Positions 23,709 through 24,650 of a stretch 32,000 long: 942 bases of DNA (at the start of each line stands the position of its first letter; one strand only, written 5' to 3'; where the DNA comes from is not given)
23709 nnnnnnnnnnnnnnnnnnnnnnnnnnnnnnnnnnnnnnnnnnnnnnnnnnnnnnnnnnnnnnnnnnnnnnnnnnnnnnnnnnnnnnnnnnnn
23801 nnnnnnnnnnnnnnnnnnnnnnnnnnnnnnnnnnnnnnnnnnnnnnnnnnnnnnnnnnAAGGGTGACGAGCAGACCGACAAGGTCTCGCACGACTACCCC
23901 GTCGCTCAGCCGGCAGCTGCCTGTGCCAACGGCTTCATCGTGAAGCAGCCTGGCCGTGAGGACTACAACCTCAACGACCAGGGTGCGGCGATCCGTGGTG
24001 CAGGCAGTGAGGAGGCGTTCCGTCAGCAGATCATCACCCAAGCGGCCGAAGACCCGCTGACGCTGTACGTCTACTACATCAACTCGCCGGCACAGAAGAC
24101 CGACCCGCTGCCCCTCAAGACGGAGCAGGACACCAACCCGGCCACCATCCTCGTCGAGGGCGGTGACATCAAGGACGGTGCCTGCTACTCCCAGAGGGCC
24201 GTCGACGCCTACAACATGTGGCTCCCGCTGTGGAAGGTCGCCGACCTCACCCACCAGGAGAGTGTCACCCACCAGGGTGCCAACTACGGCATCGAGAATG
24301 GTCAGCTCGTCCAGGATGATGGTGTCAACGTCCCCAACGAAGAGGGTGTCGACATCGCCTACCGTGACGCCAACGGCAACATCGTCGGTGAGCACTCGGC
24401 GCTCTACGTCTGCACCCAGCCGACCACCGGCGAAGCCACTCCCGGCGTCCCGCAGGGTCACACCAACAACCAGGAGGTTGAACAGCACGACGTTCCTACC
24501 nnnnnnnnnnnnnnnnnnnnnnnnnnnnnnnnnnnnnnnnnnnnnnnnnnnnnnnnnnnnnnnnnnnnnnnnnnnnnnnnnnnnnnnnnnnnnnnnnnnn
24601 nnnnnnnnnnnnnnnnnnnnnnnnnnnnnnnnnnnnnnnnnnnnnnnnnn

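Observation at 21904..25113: Cassette 2: the same scaffold with a perfect 17/17 long-range inverted repeat bracketing two high-GC foreign genes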

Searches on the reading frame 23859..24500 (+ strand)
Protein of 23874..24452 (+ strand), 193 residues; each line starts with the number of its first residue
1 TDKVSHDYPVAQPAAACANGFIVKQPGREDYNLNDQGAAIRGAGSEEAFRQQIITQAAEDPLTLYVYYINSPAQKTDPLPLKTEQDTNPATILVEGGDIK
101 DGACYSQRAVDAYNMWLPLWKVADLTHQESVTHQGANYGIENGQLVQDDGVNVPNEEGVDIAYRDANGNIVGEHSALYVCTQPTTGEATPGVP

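Call 82: find_homologous_proteins(query=window:23874-24452:+, max_evalue=0.001)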
Query window:23874-24452:+: 68 candidates shared short words with the query, none scored E <= 0.001.

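Call 87: predict_structure(alignment_id=A6)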
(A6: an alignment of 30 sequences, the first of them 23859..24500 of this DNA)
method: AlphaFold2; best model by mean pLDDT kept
length: 214 residues; sequences in the alignment: 30
mean_pLDDT: 92.9   pTM: 0.85
mean pLDDT of the five models: 92.9, 91.7, 90.9, 89.8, 89.7
residues with pLDDT >= 90: 173; 70-90: 31; 50-70: 10; < 50: 0
segments of 3 or more residues with pLDDT < 50: none
pLDDT, mean of each block of 10 residues (from residue 1): 72 68 92 97 98 99 98 98 90 91 96 97 98 98 96 95 98 98 98 96 82 73
secondary structure, 60 per line:
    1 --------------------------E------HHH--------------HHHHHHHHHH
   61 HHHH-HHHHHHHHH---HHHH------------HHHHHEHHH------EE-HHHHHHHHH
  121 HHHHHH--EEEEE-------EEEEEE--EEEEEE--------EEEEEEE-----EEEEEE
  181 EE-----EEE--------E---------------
elements in order: H51-64 H66-74 H78-81 H94-98 H112-126 E129-133 E141-146 E149-154 E163-169 E175-182 E188-190

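Call 89: fold_search(model_id=the predicted structure, library=pdb)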
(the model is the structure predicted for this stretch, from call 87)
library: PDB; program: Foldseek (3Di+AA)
matches with E <= 10: 463; with E <= 0.001: 0
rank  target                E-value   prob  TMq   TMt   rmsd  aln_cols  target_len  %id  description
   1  1oh0_A                6.6e-02  0.12  0.15  0.21  13.9       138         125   11  CRYSTAL STRUCTURE OF KETOSTEROID ISOMERASE COMPLEXED WITH EQUILENIN (released 2003-06-04)
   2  6tzd_B                6.6e-02  0.10  0.14  0.20  13.8       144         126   11  Crystal Structure of Ketosteroid Isomerase from Pseudomonas Putida (pKSI) bound to 4-Androstenedione at 280 K (released 2020-08-19)
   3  1oh0_B                7.0e-02  0.10  0.16  0.21  13.8       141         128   11  CRYSTAL STRUCTURE OF KETOSTEROID ISOMERASE COMPLEXED WITH EQUILENIN (released 2003-06-04)
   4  3owu_A                7.5e-02  0.11  0.16  0.21  13.8       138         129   11  Crystal Structure of Ketosteroid Isomerase D40N/C69S/C81S/C97S/F86C-CN from P. putida with Bound Equilenin (released 2011-09-21)
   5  5g2g_B                7.9e-02  0.11  0.15  0.21  13.9       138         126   11  Crystal structure of ketosteroid isomerase containing M116K mutation in the equilenin-bound form (released 2016-07-13)
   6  1vzz_B                8.4e-02  0.10  0.16  0.21  13.7       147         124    9  CRYSTAL STRUCTURE OF MUTANT ENZYME Y32F/D103L OF KETOSTEROID ISOMERASE FROM PSEUDOMONAS PUTIDA BIOTYPE B (released 2004-07-08)
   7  6f54_A                9.5e-02  0.10  0.15  0.21  13.8       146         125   11  CRYSTAL STRUCTURE OF KETOSTEROID ISOMERASE TRIPLE VARIANT V88I/L99VD103S (released 2018-05-23)
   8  3t8n_A                9.5e-02  0.08  0.15  0.20  14.7       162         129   10  Crystal structure of ketosteroid isomerase Y16AD103A from Pseudomonas putida (released 2011-11-23)
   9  5cxo_B                1.0e-01  0.07  0.12  0.17  14.2       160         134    9  Intriguing role of epoxide hydrolase/cyclase-like enzyme SalBIII in pyran ring formation in polyether salinomycin (released 2015-09-30)
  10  6f53                  1.1e-01  0.09  0.16  0.21  13.8       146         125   10  CRYSTAL STRUCTURE OF KETOSTEROID ISOMERASE QUADRUPLE VARIANT V88I/L99V/D103S/V101A (released 2018-05-23)
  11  1dmm                  1.1e-01  0.09  0.15  0.22  13.4       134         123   11  CRYSTAL STRUCTURES OF MUTANT ENZYMES Y57F OF KETOSTEROID ISOMERASE FROM PSEUDOMONAS PUTIDA BIOTYPE B (released 2000-05-23)
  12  1cqs_A                1.1e-01  0.09  0.15  0.21  13.8       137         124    9  CRYSTAL STRUCTURE OF D103E MUTANT WITH EQUILENINEOF KSI IN PSEUDOMONAS PUTIDA (released 2003-06-17)
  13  5kp1_A                1.2e-01  0.09  0.15  0.21  13.8       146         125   10  Crystal Structure of Ketosteroid Isomerase from Pseudomonas putida (pKSI) bound to Equilenin; D40N, Y16(Cl-Y) (released 2016-09-07)
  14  5kp1_C                1.2e-01  0.09  0.15  0.21  13.8       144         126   10  Crystal Structure of Ketosteroid Isomerase from Pseudomonas putida (pKSI) bound to Equilenin; D40N, Y16(Cl-Y) (released 2016-09-07)
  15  1w00_B                1.3e-01  0.09  0.16  0.22  13.6       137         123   10  Crystal structure of mutant enzyme D103L of Ketosteroid Isomerase from Pseudomonas putida biotype B (released 2005-05-26)
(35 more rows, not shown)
